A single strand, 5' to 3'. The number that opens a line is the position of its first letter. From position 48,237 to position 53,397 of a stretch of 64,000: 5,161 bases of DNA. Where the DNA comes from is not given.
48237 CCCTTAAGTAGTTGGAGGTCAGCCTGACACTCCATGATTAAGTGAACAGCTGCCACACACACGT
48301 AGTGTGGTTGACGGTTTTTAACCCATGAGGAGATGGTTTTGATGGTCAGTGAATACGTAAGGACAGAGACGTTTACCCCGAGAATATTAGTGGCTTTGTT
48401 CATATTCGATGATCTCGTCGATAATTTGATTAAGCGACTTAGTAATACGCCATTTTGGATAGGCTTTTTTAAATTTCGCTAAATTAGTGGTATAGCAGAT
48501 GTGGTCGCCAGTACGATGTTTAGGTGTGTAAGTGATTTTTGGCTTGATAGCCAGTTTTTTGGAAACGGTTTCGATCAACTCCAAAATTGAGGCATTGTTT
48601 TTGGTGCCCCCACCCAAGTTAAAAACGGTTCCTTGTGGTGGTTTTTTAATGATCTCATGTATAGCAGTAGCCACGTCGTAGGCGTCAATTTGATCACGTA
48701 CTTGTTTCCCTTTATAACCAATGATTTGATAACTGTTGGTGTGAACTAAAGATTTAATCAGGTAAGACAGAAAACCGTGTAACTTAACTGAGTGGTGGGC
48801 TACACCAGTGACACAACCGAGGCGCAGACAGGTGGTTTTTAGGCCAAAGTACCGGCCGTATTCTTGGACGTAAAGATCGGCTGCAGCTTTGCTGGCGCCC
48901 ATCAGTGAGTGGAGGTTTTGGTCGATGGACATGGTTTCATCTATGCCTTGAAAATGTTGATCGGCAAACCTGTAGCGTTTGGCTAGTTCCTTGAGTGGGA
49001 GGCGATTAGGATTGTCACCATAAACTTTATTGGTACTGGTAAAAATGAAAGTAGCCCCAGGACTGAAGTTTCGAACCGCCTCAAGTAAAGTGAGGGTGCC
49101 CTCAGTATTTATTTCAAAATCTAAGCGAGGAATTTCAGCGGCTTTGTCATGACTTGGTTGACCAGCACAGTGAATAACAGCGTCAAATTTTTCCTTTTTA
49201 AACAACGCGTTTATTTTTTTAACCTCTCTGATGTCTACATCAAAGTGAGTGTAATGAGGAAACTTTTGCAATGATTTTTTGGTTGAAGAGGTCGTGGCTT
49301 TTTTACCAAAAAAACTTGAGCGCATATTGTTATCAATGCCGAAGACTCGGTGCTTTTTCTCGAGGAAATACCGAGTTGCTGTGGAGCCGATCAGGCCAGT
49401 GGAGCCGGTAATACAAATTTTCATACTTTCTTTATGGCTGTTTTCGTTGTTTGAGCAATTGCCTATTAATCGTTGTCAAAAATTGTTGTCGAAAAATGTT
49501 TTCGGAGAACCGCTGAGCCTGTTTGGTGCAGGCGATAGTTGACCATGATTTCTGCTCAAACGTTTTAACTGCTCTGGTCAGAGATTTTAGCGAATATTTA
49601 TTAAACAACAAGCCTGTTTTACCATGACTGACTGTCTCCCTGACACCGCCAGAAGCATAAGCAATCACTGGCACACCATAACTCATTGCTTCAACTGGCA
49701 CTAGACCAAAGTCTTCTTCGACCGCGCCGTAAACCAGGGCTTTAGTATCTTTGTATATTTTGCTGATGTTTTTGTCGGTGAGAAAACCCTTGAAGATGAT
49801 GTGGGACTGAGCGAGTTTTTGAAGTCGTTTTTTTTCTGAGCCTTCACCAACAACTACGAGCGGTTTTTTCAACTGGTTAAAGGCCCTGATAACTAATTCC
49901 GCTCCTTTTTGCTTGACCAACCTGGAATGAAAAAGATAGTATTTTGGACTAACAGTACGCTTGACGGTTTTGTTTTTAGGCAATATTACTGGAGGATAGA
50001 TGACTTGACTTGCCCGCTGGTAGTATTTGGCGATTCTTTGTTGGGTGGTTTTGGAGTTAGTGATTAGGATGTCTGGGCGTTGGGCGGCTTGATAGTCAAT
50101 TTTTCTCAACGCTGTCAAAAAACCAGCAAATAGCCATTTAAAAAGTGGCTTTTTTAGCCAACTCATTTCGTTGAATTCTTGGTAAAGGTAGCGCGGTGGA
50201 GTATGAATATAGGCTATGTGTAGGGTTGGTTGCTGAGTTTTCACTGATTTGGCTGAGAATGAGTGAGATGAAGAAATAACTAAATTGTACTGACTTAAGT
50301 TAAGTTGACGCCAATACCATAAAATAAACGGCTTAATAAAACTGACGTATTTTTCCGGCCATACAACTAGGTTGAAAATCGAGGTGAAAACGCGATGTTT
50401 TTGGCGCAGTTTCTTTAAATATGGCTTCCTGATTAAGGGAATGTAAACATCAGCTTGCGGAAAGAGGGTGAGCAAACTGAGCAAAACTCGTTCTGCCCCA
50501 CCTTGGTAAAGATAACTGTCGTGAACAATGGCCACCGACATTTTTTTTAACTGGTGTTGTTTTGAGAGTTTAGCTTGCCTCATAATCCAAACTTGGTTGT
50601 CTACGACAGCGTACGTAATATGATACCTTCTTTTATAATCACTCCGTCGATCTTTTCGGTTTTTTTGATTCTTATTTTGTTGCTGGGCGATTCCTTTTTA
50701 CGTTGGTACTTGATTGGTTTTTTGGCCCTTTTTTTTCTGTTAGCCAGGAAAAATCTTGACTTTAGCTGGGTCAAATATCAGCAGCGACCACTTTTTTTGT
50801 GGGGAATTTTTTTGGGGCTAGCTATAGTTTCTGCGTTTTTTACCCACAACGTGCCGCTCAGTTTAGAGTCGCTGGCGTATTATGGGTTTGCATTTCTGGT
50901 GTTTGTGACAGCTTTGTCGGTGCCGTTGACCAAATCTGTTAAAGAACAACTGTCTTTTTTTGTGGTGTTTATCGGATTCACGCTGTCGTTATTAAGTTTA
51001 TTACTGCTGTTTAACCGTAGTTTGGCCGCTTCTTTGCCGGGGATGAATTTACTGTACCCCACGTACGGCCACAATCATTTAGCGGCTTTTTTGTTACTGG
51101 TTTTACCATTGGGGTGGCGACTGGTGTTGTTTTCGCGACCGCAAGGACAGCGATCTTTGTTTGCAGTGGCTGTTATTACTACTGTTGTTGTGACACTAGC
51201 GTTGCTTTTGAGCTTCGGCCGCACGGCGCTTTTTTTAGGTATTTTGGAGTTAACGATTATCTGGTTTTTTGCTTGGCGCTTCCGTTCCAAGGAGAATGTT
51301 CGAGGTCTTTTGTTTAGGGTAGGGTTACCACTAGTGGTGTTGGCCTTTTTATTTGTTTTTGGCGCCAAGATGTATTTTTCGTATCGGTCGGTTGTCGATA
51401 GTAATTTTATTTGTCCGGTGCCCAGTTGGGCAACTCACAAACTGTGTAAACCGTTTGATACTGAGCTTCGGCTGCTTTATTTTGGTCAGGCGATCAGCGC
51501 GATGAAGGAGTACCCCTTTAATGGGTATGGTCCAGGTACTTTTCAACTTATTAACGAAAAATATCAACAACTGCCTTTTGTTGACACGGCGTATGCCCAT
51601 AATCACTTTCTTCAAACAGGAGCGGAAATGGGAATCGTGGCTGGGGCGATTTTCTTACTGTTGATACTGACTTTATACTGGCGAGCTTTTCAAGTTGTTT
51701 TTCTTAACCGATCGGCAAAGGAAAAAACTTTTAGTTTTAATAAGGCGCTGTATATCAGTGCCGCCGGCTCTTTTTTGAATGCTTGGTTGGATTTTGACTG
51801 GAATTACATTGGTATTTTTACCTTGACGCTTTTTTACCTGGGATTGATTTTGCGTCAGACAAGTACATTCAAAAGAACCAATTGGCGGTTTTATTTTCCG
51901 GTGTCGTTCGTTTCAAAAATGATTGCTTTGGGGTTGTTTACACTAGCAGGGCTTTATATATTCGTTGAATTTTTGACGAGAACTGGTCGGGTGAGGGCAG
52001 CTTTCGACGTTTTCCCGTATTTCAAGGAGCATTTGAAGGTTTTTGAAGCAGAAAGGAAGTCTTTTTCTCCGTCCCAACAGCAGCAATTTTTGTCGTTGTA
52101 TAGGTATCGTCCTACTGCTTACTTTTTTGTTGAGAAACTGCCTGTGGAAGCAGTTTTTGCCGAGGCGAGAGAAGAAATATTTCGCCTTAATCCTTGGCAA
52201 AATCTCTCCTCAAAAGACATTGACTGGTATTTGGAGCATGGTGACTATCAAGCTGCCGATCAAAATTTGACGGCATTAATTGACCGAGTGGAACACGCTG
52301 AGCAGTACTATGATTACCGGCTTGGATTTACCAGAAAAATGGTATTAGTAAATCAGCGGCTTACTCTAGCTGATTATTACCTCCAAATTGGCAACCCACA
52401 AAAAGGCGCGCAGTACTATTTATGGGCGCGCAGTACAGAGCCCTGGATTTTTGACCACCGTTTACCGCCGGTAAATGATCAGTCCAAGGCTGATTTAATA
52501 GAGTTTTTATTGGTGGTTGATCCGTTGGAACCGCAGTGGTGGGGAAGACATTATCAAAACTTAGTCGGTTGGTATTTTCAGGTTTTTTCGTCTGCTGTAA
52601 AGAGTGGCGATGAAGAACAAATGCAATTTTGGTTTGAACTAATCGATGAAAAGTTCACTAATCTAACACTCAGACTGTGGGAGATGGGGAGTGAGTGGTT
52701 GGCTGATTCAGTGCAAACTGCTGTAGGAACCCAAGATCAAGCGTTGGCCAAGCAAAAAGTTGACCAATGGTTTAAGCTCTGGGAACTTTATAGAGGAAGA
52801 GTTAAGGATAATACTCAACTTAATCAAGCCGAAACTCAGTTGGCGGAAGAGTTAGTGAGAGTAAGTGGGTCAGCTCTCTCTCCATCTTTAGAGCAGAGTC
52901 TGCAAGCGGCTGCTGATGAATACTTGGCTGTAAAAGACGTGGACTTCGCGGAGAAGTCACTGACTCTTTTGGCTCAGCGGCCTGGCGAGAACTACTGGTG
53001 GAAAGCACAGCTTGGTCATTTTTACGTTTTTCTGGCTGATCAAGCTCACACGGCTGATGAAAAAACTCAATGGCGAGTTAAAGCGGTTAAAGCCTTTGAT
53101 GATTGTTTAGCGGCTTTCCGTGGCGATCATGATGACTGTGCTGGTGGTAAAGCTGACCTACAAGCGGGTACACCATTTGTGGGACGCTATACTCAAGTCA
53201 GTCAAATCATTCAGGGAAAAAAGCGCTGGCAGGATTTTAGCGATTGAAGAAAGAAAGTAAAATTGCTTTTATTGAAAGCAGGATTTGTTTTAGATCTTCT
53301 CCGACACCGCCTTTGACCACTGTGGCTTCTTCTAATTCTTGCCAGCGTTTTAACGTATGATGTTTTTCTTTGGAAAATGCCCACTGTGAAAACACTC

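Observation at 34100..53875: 20 kb envelope glycopolymer island combining WTA-like, O-antigen-like and Arn-like modules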

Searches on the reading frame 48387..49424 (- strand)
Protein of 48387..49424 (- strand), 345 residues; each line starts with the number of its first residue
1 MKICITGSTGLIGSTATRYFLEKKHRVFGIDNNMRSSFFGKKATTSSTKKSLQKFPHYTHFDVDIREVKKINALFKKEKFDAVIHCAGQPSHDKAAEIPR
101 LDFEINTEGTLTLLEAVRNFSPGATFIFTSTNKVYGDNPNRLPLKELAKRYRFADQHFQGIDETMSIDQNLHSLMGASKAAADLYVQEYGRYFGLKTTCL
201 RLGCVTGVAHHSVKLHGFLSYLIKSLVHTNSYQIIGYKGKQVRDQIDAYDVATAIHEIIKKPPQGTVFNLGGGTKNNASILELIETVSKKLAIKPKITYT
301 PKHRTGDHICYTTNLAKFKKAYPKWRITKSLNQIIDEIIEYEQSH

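Call 5: search_protein_families(library=pfam, proteins=[window:48387-49424:-], max_evalue=0.01)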
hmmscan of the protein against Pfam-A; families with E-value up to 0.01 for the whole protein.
window:48387-49424:- (345 aa): 6 families
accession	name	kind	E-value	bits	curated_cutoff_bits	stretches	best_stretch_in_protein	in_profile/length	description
PF01370.27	Epimerase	-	1.8e-40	139.3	20.9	1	3-271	1-240/240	NAD dependent epimerase/dehydratase family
PF16363.11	GDP_Man_Dehyd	-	8e-29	101.6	27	1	5-334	2-328/332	GDP-mannose 4,6 dehydratase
PF04321.23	RmlD_sub_bind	-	1.8e-12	47.4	27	1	1-138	1-108/287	RmlD substrate binding domain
PF07993.18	NAD_binding_4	-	1.3e-10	41.3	20.1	1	77-214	86-217/258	Male sterility protein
PF02719.21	Polysacc_synt_2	-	1.1e-08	35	20.2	1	3-134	1-131/293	Polysaccharide biosynthesis protein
PF05368.20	NmrA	-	0.00065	19.8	27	0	2-54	4-47/298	NmrA-like family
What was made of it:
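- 48387..49424 (-): SDR nucleotide-sugar epimerase (345 aa), closest to CDP-tyvelose 2-epimerase. Its stop codon overlaps the TagA start codon. Epimerase 139 bits (call 5).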

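Call 24: search_protein_families(library=ncbifam, proteins=[window:48387-49424:-], max_evalue=0.01)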
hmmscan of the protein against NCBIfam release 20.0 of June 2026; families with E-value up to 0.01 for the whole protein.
window:48387-49424:- (345 aa): 24 families
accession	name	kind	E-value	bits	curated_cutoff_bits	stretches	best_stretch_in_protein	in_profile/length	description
TIGR01181.1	dTDP_gluc_dehyt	equivalog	5.3e-36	124.3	365.1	1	3-341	2-310/321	dTDP-glucose 4,6-dehydratase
TIGR01179.1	galE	equivalog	1.6e-27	96.2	262.3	1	2-344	1-327/332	UDP-glucose 4-epimerase GalE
NF007490.0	PRK10084.1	subfamily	2.1e-24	86.2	649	1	1-338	1-330/361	dTDP-glucose 4,6-dehydratase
NF007956.0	PRK10675.1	subfamily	1e-23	84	394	2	1-146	1-138/338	UDP-glucose 4-epimerase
NF007582.0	PRK10217.1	equivalog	3.6e-18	65.8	698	1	2-291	3-270/355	dTDP-glucose 4,6-dehydratase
TIGR02622.1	CDP_4_6_dhtase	equivalog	6.7e-16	58.3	278.45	1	2-339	6-327/352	CDP-glucose 4,6-dehydratase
NF041015.1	UDPsulfquin_syn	equivalog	2.4e-14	53.1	575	1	1-342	1-367/384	UDP-sulfoquinovose synthase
TIGR02197.1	heptose_epim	equivalog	1.2e-12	47.7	274.6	1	3-319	1-291/316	ADP-glyceromanno-heptose 6-epimerase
NF043036.1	ErythonDh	equivalog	1.3e-12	47.6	325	1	1-138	1-132/321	D-erythronate dehydrogenase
TIGR01214.1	rmlD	equivalog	6.2e-09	35.4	224.05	1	2-135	1-104/285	dTDP-4-dehydrorhamnose reductase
TIGR04180.1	EDH_00030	hypoth_equivalog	1.9e-08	33.7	475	1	3-146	1-135/297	NAD-dependent 4,6-dehydratase LegB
TIGR01472.1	gmd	equivalog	6.4e-08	32.2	415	1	4-138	4-138/342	GDP-mannose 4,6-dehydratase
TIGR01777.1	yfcH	hypoth_equivalog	4.1e-07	29.8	207.35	1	3-141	1-122/292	TIGR01777 family oxidoreductase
NF011728.1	PRK15181.1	equivalog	3.8e-06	26.1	760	1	4-143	19-153/348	Vi polysaccharide biosynthesis UDP-N-acetylglucosaminuronic acid C-4 epimerase TviC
NF005754.0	PRK07578.1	equivalog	1.1e-05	25.4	167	0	60-106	35-82/200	short chain dehydrogenase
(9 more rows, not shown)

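Call 61: search_solved_structures(query=window:48387-49424:-, max_evalue=1e-10)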
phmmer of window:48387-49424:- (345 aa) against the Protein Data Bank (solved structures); distinct sequences matched with E-value up to 1e-10: 38.
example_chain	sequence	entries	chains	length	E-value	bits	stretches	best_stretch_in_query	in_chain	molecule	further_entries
9rl0_E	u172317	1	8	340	2.5e-40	142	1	1-326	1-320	CDP-tyvelose 2-epimerase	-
1orr_A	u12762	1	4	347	1e-35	126.8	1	2-322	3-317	CDP-tyvelose-2-epimerase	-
2hun_A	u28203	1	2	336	2.9e-20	76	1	1-339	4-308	336aa long hypothetical dTDP-glucose 4,6-dehydratase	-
1kep_A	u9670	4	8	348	1.9e-18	70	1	3-319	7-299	dTDP-D-glucose 4,6-dehydratase | DTDP-GLUCOSE 4,6-DEHYDRATASE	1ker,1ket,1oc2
8du1_A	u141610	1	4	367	2.2e-18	69.8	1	3-320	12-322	dTDP-glucose 4,6-dehydratase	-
1kvs_A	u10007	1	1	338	3.4e-18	69.2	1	1-144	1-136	UDP-GALACTOSE 4-EPIMERASE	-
1g1a_A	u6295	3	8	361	4.5e-18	68.8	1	1-321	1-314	DTDP-D-GLUCOSE 4,6-DEHYDRATASE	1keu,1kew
1lrj_A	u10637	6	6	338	1.2e-17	67.4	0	1-144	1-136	UDP-glucose 4-epimerase | UDP-GALACTOSE 4-EPIMERASE | UDP-GALACTOSE-4-EPIMERASE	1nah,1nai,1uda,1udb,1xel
1kvq_A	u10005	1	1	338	1.7e-17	67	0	1-144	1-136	UDP-GALACTOSE 4-EPIMERASE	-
1kvt_A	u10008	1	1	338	1.7e-17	66.9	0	1-144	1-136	UDP-GALACTOSE 4-EPIMERASE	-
1a9z_A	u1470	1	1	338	1.7e-17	66.9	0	1-144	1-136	UDP-GALACTOSE 4-EPIMERASE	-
5gy7_A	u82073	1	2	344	3.8e-17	65.8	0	1-144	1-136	UDP-glucose 4-epimerase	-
6bi4_A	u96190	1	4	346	6.8e-17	65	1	1-341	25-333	dTDP-glucose 4,6-dehydratase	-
1udc_A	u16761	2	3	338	8.1e-17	64.7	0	1-144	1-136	UDP-GALACTOSE-4-EPIMERASE | UDP-GALACTOSE 4-EPIMERASE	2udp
1kvu_A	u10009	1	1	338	8.3e-17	64.7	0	1-144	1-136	UDP-GALACTOSE 4-EPIMERASE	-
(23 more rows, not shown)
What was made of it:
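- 48387..49424 (-): PDB 9rl0 and 1orr (CDP-tyvelose 2-epimerase) at E 2.5e-40 and 1e-35, against 3e-20 for RmlB (call 61).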

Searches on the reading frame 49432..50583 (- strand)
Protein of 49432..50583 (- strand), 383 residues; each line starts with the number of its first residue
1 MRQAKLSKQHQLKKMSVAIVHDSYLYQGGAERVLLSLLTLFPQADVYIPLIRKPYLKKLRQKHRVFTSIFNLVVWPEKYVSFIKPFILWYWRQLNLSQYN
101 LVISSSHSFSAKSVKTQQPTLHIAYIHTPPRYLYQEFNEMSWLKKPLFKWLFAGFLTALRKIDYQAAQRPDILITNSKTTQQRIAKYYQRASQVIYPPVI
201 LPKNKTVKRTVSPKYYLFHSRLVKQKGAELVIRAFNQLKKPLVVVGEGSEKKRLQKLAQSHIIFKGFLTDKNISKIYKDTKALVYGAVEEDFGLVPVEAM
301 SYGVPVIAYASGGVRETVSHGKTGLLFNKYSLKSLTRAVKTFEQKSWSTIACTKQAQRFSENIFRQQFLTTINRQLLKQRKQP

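Call 5: search_protein_families(library=pfam, proteins=[window:49432-50583:-], max_evalue=0.01)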
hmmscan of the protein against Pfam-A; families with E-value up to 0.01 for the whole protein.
window:49432-50583:- (383 aa): 4 families
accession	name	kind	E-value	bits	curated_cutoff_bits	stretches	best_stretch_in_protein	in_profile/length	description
PF00534.26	Glycos_transf_1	-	6.7e-34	117.3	26.4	1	212-362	14-168/172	Glycosyl transferases group 1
PF13692.12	Glyco_trans_1_4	-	4.8e-25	88.9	27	1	214-340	2-137/142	Glycosyl transferases group 1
PF13439.12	Glyco_transf_4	-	5e-08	33.6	28.5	1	28-199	2-166/170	Glycosyltransferase Family 4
PF20706.3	GT4-conflict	-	4.2e-07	29.7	26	1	213-320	197-322/385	Family 4 Glycosyltransferase in conflict systems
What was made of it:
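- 49432..50583 (-): GT4 glycosyltransferase (383 aa). Glycos_transf_1 117 bits (call 5).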

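Call 24: search_protein_families(library=ncbifam, proteins=[window:49432-50583:-], max_evalue=0.01)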
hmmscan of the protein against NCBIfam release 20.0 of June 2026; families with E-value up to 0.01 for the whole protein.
window:49432-50583:- (383 aa): 42 families (the best 25 are shown)
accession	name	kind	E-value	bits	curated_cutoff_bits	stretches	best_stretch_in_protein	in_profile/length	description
TIGR04157.1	glyco_rSAM_CFB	subfamily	8.7e-18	64.5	400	1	215-347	229-369/406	TIGR04157 family glycosyltransferase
TIGR03999.1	thiol_BshA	equivalog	5.2e-16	58.5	273.7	1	222-367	208-360/375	N-acetyl-alpha-D-glucosaminyl L-malate synthase BshA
TIGR02095.1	glgA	subfamily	4.2e-14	52.1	328.45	1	218-360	299-462/477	glycogen/starch synthase, ADP-glucose type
NF047684.1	TeichurnBiosyTuaC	equivalog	6.7e-14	51.6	550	1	214-379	220-384/391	teichuronic acid biosynthesis protein TuaC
NF053787.1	GlcN_PG_synth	equivalog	1.1e-13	50.8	480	1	216-365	200-344/361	N-acetylglucosaminyl phosphatidylglycerol synthase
TIGR02149.1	glgA_Coryne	subfamily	1.3e-13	50.8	302.4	1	156-331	143-335/391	glycogen synthase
TIGR03088.1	stp2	hypoth_equivalog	1.4e-13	50.6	409.05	1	240-370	230-363/374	TIGR03088 family PEP-CTERM/XrtA system glycosyltransferase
NF041876.1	EPS_EpsE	equivalog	2e-13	50.4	400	1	254-365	270-381/389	exopolysaccharide biosynthesis GT4 family glycosyltransferase EpsE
TIGR03449.1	mycothiol_MshA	equivalog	2.3e-13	49.9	462.5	1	213-363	220-387/406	D-inositol-3-phosphate glycosyltransferase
TIGR04063.1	stp3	hypoth_equivalog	1.9e-12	46.8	442.05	1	228-362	228-377/397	TIGR04063 family PEP-CTERM/XrtA system glycosyltransferase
NF007396.0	PRK09922.1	equivalog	2.3e-11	43.2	385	1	139-380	106-359/361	lipopolysaccharide 1,6-galactosyltransferase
NF046085.1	XrtY_assoc_Gly1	equivalog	4e-11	42.4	400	1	175-371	166-375/387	XrtY-associated glycosyltransferase XYAG1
NF001901.0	PRK00654.1-5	equivalog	4.8e-11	41.8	649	1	217-352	320-468/502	glycogen synthase GlgA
NF050056.1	ProtGlycPglH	equivalog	3.7e-10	39.4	600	1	154-345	125-319/354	GalNAc-alpha-(1->4)-GalNAc-alpha-(1->3)-diNAcBac-PP-undecaprenol alpha-1,4-N-acetyl-D-galactosaminyltransferase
TIGR02918.1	TIGR02918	equivalog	1.3e-09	37.4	574.6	1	87-339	200-453/500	accessory Sec system glycosyltransferase GtfA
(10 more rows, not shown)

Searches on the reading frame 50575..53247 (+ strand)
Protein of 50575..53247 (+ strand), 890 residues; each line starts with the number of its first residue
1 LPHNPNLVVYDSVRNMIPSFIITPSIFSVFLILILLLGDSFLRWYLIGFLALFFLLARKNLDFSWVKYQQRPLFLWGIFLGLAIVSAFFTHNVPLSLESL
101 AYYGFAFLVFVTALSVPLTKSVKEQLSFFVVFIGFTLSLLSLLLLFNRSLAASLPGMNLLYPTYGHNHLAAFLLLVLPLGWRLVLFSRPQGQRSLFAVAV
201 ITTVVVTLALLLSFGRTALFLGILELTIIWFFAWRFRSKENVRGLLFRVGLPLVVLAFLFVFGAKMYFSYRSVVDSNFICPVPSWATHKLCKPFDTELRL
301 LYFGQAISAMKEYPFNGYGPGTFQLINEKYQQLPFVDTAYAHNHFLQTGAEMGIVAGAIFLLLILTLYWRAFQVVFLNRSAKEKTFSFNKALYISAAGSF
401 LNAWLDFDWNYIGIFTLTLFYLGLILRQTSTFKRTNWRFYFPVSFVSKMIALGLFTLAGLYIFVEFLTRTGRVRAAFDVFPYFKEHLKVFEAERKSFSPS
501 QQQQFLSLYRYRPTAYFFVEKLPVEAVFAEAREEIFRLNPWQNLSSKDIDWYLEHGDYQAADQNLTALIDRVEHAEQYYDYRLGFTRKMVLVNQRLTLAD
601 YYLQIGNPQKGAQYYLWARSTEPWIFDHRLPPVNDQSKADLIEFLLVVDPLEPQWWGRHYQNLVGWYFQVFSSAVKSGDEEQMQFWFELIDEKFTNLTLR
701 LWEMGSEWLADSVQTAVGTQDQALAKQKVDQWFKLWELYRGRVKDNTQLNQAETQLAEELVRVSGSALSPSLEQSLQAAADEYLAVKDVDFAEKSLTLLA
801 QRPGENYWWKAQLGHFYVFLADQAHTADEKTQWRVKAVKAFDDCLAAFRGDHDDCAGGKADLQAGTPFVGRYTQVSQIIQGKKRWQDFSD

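Call 5: search_protein_families(library=pfam, proteins=[window:50575-53247:+], max_evalue=0.01)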
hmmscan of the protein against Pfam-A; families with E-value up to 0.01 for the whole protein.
window:50575-53247:+ (890 aa): 1 family
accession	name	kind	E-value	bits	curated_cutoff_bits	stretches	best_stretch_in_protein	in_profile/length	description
PF04932.20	Wzy_C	-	1.8e-16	60.7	31.7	1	202-361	2-149/149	O-Antigen ligase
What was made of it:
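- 50575..53247 (+): Second Wzy_C membrane protein (890 aa): about 10 TM helices plus a roughly 420-aa C-terminal domain predicted to lie outside the membrane. Wzy_C 60.7 bits (call 5).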

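Call 24: search_protein_families(library=ncbifam, proteins=[window:50575-53247:+], max_evalue=0.01)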
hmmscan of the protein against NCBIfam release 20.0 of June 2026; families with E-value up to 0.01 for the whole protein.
window:50575-53247:+ (890 aa): 0 families

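Call 27: search_solved_structures(query=window:50575-53247:+, max_evalue=1)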
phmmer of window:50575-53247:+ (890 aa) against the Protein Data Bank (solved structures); distinct sequences matched with E-value up to 1: 0.
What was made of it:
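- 50575..53247 (+): No PDB sequence hit (call 27).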
